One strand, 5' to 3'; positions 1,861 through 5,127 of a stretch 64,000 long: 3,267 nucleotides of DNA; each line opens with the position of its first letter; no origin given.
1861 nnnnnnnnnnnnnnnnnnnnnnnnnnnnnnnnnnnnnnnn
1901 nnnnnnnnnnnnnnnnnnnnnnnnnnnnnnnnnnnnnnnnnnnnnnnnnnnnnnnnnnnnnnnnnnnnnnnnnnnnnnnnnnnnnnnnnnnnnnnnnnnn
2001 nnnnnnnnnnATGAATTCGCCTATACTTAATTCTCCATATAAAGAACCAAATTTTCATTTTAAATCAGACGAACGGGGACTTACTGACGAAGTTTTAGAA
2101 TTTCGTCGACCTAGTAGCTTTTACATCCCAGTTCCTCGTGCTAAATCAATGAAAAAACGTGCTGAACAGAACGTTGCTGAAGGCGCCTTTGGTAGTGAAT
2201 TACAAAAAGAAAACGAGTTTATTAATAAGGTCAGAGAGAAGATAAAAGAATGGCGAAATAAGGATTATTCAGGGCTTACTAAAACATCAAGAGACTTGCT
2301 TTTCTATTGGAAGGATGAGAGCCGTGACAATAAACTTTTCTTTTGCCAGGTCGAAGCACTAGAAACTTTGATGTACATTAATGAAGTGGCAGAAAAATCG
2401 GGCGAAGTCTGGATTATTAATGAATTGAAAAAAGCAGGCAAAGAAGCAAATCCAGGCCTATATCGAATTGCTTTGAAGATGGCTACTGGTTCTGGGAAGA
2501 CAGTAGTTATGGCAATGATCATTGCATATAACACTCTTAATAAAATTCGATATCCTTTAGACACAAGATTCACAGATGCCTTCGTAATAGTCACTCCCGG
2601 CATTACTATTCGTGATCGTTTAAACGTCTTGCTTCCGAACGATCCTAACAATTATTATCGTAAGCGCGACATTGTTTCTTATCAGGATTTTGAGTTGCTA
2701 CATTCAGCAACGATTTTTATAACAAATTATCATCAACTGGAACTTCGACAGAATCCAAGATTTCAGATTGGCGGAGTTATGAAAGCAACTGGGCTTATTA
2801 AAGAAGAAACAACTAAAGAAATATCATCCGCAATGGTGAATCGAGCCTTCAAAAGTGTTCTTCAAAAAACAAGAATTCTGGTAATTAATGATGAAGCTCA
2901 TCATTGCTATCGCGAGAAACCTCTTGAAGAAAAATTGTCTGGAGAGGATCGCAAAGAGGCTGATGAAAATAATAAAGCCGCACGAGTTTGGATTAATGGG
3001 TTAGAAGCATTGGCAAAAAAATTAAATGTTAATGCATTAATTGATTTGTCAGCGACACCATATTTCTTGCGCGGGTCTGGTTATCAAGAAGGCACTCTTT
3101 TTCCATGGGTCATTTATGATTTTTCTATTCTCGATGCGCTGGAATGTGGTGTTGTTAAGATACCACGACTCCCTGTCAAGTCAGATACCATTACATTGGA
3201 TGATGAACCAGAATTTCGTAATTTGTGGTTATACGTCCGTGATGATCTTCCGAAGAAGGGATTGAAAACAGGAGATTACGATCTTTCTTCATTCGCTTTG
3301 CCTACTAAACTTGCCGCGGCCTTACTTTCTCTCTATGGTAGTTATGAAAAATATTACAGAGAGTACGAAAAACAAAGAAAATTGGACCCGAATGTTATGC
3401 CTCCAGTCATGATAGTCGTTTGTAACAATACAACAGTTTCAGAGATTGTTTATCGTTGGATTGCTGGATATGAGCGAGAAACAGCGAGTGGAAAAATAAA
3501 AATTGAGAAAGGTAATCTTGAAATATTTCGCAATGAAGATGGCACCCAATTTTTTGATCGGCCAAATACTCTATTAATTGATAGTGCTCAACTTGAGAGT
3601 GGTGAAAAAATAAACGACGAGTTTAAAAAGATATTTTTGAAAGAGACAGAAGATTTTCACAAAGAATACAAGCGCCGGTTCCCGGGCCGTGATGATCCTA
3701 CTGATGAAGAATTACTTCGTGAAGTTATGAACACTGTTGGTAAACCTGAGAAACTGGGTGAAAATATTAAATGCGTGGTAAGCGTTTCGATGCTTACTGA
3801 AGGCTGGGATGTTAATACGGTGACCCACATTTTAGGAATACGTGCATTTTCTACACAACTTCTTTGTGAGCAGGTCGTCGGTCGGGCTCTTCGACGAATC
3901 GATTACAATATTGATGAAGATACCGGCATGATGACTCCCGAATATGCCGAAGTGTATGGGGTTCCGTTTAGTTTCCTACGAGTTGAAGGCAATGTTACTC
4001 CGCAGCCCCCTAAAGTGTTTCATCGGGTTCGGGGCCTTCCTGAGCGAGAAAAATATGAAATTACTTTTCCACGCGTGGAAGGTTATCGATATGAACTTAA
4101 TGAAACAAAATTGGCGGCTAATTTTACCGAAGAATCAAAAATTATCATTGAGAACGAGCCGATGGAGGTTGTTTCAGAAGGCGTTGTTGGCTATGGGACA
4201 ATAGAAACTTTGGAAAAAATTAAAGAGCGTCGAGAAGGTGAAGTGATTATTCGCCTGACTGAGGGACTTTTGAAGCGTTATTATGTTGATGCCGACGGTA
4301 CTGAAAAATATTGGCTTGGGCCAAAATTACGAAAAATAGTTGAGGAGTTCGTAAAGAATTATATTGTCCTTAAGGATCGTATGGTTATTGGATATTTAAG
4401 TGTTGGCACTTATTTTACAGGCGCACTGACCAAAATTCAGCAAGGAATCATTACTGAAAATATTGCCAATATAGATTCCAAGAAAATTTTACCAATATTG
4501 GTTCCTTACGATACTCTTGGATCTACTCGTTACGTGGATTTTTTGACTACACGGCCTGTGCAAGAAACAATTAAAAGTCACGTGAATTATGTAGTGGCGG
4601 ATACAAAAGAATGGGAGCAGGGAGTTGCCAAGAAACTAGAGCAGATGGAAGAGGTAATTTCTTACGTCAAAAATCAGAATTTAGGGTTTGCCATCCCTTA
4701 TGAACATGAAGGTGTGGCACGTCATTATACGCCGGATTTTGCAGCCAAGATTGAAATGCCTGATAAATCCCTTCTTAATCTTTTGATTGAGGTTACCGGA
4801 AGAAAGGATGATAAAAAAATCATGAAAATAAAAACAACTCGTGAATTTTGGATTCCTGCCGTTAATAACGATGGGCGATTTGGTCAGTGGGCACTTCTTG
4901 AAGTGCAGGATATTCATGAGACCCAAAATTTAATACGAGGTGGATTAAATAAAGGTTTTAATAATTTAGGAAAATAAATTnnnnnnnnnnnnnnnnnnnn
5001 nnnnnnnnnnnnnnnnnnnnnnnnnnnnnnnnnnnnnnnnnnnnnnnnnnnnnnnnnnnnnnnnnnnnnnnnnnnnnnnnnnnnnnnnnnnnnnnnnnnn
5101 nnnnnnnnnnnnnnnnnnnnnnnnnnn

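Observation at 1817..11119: Compact operon coupling an inverted Type III-like Res/Mod pair to a PHP::Rad50-like ATPase and a GIY-YIG nuclease: candidate composite, possibly undescribed defence system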

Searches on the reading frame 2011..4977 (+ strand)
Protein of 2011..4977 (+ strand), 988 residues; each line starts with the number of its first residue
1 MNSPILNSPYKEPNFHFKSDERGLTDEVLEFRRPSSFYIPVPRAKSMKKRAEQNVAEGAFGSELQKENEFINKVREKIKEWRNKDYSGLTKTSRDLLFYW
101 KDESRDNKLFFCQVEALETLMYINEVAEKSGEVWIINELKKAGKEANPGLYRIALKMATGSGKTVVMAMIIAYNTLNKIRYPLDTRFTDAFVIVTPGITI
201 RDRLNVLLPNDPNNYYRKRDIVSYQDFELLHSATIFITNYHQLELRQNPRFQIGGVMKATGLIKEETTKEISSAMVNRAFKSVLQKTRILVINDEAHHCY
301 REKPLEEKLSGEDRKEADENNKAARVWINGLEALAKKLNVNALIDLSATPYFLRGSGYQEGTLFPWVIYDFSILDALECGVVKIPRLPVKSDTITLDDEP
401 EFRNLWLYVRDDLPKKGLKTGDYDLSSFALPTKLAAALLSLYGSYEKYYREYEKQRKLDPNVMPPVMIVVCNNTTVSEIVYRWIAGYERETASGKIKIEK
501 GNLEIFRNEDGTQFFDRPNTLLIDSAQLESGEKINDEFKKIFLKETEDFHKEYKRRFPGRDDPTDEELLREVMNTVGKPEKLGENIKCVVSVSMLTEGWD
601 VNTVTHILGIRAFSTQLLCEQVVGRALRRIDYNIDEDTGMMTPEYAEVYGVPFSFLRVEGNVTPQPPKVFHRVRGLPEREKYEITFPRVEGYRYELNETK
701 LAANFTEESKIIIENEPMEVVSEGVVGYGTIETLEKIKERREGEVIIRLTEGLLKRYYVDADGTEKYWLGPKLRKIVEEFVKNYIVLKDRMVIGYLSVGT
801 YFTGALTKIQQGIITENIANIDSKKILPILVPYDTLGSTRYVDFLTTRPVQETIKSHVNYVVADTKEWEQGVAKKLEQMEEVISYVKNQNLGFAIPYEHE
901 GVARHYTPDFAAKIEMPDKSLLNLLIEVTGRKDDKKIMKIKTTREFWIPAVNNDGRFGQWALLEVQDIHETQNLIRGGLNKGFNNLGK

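Call 3: search_protein_families(library=pfam, proteins=[window:2011-4977:+], max_evalue=0.01)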
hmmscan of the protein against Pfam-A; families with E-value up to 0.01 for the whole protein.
window:2011-4977:+ (988 aa): 2 families
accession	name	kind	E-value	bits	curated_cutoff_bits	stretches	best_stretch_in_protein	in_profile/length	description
PF04851.21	ResIII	-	3.4e-13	50.3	22.5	1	140-351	20-163/164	Type III restriction enzyme, res subunit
PF19778.5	RE_endonuc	-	0.009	16.3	23.4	0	857-938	4-80/108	Endonuclease domain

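Call 4: search_protein_families(library=padloc, proteins=[window:2011-4977:+], max_evalue=0.01)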
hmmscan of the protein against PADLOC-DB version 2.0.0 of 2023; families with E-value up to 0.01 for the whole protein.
window:2011-4977:+ (988 aa): 5 families
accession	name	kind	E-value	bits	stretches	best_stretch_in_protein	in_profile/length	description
PDLC03648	REase_III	-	5.3e-07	26.1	1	584-628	309-353/871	Type III restriction enzyme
PDLC03647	REase_III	-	1.3e-06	24.8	0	583-628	504-549/989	Type III restriction enzyme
PDLC02506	BrxL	-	0.00079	15.8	1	74-176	448-542/680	BrxL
PDLC02707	PbeA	-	0.0045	13.6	0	152-300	270-391/672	PbeA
PDLC03042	REase_I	-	0.0098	11.3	0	587-629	788-830/1170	Type I restriction enzyme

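Call 5: search_protein_families(library=ncbifam, proteins=[window:2011-4977:+], max_evalue=0.01)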
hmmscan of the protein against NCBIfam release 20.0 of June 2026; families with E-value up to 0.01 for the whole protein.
window:2011-4977:+ (988 aa): 3 families
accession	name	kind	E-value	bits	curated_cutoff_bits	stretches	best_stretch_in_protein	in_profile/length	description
NF046055.1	restr_BPTD_3080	equivalog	0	1086.1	800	1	2-975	2-966/970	BPTD_3080 family restriction endonuclease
NF008521.0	PRK11448.1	equivalog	1.5e-05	23.2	729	1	584-631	755-802/1123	type I restriction-modification system endonuclease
NF053632.1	heli_RadD_YejH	equivalog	0.0048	15.2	720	0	585-631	298-344/573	DNA repair helicase RadD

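Call 28: search_dna_similar(query=window:2011-4977:+, collection=plasmids, mode=protein, max_rows=25)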
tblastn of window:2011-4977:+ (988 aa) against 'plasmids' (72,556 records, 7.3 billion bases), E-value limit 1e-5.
Records with a match: 48; places in all: 50; records where one place covers at least 80% of the query: 35.
Best place of each record, by identity: 60-80% 1; <60% 47.
By first word of the organism name: Rhizobium 4; Shinella 4; Pseudomonas 4; Rhodococcus 4; Sphingobium 3; Methylibium 2; Agrobacterium 2; Planktothrix 2; Paenarthrobacter 2; Arthrobacter 2; and 19 more.
By predicted mobility (MOB-suite, as given by PLSDB): non-mobilizable 22; conjugative 15; mobilizable 11.
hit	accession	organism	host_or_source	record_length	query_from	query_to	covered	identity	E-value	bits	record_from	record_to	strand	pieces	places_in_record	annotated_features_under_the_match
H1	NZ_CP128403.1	Candidatus Chlorohelix allophototropha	Single colony of Candidatus Chlorohelix ...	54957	1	976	99%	49.1%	0e+0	889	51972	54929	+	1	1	BPTD_3080 family restriction endonuclease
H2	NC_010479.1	Picosynechococcus sp. PCC 7002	-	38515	1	976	99%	47.7%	0e+0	855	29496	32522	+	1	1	BPTD_3080 family restriction endonuclease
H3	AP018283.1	Chondrocystis sp. NIES-4102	-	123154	1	976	99%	47.4%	0e+0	857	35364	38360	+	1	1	type III restriction-modification enzyme, R/helicase subunit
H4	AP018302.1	Fischerella sp. NIES-4106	-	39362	1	976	99%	46.9%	0e+0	858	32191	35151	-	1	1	type III restriction-modification enzyme, R/helicase subunit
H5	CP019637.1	Nostocales cyanobacterium HT-58-2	mixed culture,Nan Madol, Pohnpei soil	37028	1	976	99%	46.5%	0e+0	854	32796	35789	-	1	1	restriction endonuclease subunit R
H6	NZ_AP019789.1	Methylomagnum ishizawai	-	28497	1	976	99%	45.7%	0e+0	813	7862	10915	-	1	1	BPTD_3080 family restriction endonuclease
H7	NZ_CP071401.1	Rhizobium leguminosarum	lentil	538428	4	967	98%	43.6%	0e+0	700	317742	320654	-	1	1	BPTD_3080 family restriction endonuclease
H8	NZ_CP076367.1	Gemmobacter fulvus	cell culture,Anabaena culture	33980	4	972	98%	42.9%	0e+0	731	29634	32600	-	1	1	BPTD_3080 family restriction endonuclease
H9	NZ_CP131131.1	Shinella zoogloeoides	isolate,Activated charcoal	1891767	4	967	98%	43.0%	0e+0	720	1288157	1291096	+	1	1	none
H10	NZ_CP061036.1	Sphingomonas aliaeris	whole organism,Pork steak,pork steak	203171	4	973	98%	42.3%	0e+0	693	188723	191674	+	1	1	BPTD_3080 family restriction endonuclease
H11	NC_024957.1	Methylibium sp. T29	water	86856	4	970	98%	41.6%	0e+0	706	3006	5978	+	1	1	BPTD_3080 family restriction endonuclease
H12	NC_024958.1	Methylibium sp. T29-B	water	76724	4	970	98%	41.6%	0e+0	706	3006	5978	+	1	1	BPTD_3080 family restriction endonuclease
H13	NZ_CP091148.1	Pseudomonas avellanae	hazelnut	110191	4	973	98%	41.1%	0e+0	683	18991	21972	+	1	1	BPTD_3080 family restriction endonuclease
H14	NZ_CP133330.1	Rhodococcus sp. DN22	-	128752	4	975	98%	39.6%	0e+0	647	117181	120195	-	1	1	BPTD_3080 family restriction endonuclease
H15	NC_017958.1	Tistrella mobilis KA081020-065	-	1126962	1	972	98%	39.1%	0e+0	666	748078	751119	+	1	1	record has no annotation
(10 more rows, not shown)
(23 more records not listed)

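Call 30: get_annotated_region(hit=H2, flank=6000)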
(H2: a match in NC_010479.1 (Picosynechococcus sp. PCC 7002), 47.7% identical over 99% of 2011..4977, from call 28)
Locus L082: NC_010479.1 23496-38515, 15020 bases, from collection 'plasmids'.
description: Picosynechococcus sp. PCC 7002 plasmid pAQ5, complete sequence
organism: Picosynechococcus sp. PCC 7002 (NCBI taxid 32049)
taxonomy: Bacteria; Cyanobacteriota; Cyanophyceae; Chroococcales; Geminocystaceae; Picosynechococcus; Picosynechococcus sp. PCC 7002
host: -; source: -; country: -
typing (MOB-suite, as given by PLSDB): non-mobilizable
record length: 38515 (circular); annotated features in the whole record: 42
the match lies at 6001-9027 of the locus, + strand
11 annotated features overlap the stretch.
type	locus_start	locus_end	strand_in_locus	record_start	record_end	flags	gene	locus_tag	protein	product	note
CDS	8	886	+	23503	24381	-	-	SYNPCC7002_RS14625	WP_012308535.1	class I SAM-dependent methyltransferase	-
CDS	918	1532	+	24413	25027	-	-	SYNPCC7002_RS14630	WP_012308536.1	alpha-ketoglutarate-dependent dioxygenase AlkB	-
CDS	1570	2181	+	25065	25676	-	-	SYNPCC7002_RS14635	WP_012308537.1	hypothetical protein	-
CDS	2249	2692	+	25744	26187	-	-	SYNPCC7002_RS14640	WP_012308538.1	hypothetical protein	-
CDS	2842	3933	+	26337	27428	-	-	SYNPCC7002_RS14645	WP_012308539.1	hypothetical protein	-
CDS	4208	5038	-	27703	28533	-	-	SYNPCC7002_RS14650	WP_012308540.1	Abi family protein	-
CDS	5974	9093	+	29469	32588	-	-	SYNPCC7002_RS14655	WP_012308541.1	BPTD_3080 family restriction endonuclease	-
CDS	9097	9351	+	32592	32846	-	-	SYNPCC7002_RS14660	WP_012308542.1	UPF0175 family protein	-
CDS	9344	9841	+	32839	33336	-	-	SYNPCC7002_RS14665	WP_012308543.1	DUF3368 domain-containing protein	-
CDS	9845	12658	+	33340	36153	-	-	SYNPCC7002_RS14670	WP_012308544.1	site-specific DNA-methyltransferase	GO:0009307 - DNA restriction-modification system [Evidence IEA]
CDS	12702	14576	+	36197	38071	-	-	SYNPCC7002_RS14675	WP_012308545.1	hypothetical protein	-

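Call 31: get_annotated_region(hit=H6, flank=6000)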
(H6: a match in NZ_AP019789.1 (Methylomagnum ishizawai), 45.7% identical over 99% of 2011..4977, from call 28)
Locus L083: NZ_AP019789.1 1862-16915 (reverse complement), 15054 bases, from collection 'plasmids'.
description: Methylomagnum ishizawai strain RS11D-Pr plasmid pRS11DPr6, complete sequence
organism: Methylomagnum ishizawai (NCBI taxid 1760988)
taxonomy: Bacteria; Pseudomonadota; Gammaproteobacteria; Methylococcales; Methylococcaceae; Methylomagnum; Methylomagnum ishizawai
host: -; source: -; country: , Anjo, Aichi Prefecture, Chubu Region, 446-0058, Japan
typing (MOB-suite, as given by PLSDB): non-mobilizable
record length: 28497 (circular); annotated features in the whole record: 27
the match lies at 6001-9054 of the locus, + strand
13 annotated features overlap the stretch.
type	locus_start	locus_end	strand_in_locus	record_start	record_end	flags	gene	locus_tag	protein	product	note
CDS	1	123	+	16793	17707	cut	-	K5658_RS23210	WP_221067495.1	hypothetical protein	-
CDS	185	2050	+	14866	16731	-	-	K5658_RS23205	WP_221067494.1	collagen-like protein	-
CDS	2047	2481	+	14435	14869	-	-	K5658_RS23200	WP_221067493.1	GspH/FimT family pseudopilin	GO:0015628 - protein secretion by the type II secretion system [Evidence IEA]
CDS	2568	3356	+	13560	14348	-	-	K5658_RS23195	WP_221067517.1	hypothetical protein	-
CDS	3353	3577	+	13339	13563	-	-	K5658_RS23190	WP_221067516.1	hypothetical protein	-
CDS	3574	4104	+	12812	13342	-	-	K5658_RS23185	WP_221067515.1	metal-dependent hydrolase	-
CDS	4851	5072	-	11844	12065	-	-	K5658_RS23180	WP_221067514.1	plasmid partition protein ParG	-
CDS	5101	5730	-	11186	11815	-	parA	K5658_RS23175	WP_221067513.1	ParA family partition ATPase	-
CDS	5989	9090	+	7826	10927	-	-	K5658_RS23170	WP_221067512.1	BPTD_3080 family restriction endonuclease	-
CDS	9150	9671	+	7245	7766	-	-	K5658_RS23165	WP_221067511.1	hypothetical protein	-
CDS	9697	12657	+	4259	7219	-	-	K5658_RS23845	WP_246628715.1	site-specific DNA-methyltransferase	GO:0009307 - DNA restriction-modification system [Evidence IEA]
CDS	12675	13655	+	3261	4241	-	-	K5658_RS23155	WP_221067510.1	CBASS cGAMP-activated phospholipase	-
CDS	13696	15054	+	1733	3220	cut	-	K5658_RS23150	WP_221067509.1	nucleotidyltransferase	-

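Call 32: get_annotated_region(hit=H13, flank=6000)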
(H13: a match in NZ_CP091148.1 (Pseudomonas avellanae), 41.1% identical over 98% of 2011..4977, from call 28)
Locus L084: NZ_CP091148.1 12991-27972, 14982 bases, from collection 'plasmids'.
description: Pseudomonas avellanae strain NCPPB 4222 plasmid p1NCPPB4222, complete sequence
organism: Pseudomonas avellanae (NCBI taxid 46257)
taxonomy: Bacteria; Pseudomonadota; Gammaproteobacteria; Pseudomonadales; Pseudomonadaceae; Pseudomonas; Pseudomonas avellanae
host: -; source: hazelnut; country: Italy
typing (MOB-suite, as given by PLSDB): conjugative; replicon rep_cluster_283; relaxase MOBP; mating-pair formation MPF_I
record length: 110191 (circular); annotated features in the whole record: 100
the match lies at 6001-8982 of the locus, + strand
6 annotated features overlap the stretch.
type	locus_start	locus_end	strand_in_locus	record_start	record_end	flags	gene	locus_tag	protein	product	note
CDS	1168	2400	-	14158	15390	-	-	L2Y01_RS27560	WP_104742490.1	IS91 family transposase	-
CDS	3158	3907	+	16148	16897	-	-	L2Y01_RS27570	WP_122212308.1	IS5 family transposase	-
CDS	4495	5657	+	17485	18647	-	-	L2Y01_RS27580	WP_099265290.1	IS3 family transposase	-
CDS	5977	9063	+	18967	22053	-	-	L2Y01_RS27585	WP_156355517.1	BPTD_3080 family restriction endonuclease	-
CDS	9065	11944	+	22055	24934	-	-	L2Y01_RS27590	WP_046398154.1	site-specific DNA-methyltransferase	GO:0009307 - DNA restriction-modification system [Evidence IEA]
CDS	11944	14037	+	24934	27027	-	-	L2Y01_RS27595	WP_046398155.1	3'-5' exonuclease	-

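Call 33: get_annotated_region(hit=H14, flank=6000)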
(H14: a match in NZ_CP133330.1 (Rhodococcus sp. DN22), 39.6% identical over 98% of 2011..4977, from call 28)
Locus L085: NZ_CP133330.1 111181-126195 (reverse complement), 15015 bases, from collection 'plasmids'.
description: Rhodococcus sp. DN22 strain strain DN22 plasmid p4, complete sequence
organism: Rhodococcus sp. DN22 (NCBI taxid 357684)
taxonomy: Bacteria; Actinomycetota; Actinomycetes; Mycobacteriales; Nocardiaceae; Rhodococcus; Rhodococcus sp. DN22
host: -; source: -; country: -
typing (MOB-suite, as given by PLSDB): mobilizable; relaxase MOBP
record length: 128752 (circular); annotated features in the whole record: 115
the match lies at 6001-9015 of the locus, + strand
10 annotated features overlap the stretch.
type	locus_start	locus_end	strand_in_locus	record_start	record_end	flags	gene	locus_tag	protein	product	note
CDS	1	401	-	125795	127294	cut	-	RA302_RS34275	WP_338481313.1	AAA family ATPase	-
CDS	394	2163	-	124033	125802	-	-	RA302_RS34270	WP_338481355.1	ATP-binding protein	-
CDS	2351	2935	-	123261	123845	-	-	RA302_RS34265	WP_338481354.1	TIGR02391 family protein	-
CDS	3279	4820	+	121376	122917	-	istA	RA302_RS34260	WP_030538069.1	IS21-like element IS1415 family transposase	GO:0006313 - DNA transposition [Evidence IEA]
CDS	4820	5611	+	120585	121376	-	istB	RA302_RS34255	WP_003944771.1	IS21-like element IS1415 family helper ATPase IstB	-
CDS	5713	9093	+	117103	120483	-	-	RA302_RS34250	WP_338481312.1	BPTD_3080 family restriction endonuclease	-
CDS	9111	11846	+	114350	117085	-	-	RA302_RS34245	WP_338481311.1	site-specific DNA-methyltransferase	GO:0009307 - DNA restriction-modification system [Evidence IEA]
CDS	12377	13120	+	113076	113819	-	-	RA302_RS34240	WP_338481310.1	DUF4839 domain-containing protein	-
CDS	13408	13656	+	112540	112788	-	-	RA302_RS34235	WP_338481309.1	hypothetical protein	-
CDS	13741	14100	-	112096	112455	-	-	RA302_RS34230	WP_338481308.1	Lsr2 family protein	-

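Call 37: find_related_loci(query=A2, collection=metagenome_contigs, flank=10000)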
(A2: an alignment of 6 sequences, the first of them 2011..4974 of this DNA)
Query A2 (988 aa) in metagenome_contigs; peptide patterns used: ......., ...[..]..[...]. (x = any residue, [..] = any of these).
600 stretches matched a pattern (row limit reached: there are more); 565 encode a relative of the query (tblastn E <= 1e-3); the best 80 are kept; 80 distinct loci.
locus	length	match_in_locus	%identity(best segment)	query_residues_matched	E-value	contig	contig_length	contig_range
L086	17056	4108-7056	80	3-983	0e+0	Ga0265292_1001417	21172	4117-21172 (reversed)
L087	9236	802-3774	78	1-987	0e+0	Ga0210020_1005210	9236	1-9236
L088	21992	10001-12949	78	2-980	0e+0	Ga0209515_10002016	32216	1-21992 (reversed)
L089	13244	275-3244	77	3-986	0e+0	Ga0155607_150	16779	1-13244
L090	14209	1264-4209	74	5-985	0e+0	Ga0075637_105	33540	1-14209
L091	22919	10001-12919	55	1-986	0e+0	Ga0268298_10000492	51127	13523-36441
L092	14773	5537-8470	51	1-975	0e+0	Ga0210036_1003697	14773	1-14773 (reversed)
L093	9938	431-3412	51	1-979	0e+0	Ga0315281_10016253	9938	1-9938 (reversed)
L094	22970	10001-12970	51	1-986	0e+0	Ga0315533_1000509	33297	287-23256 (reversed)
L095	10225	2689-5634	51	1-978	0e+0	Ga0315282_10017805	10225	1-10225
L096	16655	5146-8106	51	1-981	0e+0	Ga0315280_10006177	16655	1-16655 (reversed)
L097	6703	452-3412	50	1-981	0e+0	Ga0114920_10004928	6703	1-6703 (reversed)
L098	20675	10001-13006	50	1-982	0e+0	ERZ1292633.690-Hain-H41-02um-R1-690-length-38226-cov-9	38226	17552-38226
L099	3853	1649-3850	64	2-746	0e+0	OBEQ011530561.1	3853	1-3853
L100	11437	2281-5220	51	1-977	0e+0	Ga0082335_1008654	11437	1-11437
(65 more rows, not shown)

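Call 79: list_cluster_members(proteins=[P0001, P0121, window:2011-4977:+, window:4981-7452:+])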
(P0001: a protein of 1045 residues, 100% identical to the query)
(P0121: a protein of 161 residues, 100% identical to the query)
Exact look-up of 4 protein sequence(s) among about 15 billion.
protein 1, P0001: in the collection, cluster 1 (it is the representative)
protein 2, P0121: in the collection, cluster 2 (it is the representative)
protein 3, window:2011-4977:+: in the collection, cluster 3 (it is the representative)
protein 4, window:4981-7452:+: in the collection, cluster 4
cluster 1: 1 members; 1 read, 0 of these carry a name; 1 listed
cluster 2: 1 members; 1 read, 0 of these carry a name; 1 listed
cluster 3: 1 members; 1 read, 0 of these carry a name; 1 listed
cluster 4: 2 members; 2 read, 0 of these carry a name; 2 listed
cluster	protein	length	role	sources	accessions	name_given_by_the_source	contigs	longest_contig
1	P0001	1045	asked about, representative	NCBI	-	-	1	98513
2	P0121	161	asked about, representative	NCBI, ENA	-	-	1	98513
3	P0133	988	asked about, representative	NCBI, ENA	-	-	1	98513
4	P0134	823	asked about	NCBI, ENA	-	-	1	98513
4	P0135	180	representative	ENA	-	-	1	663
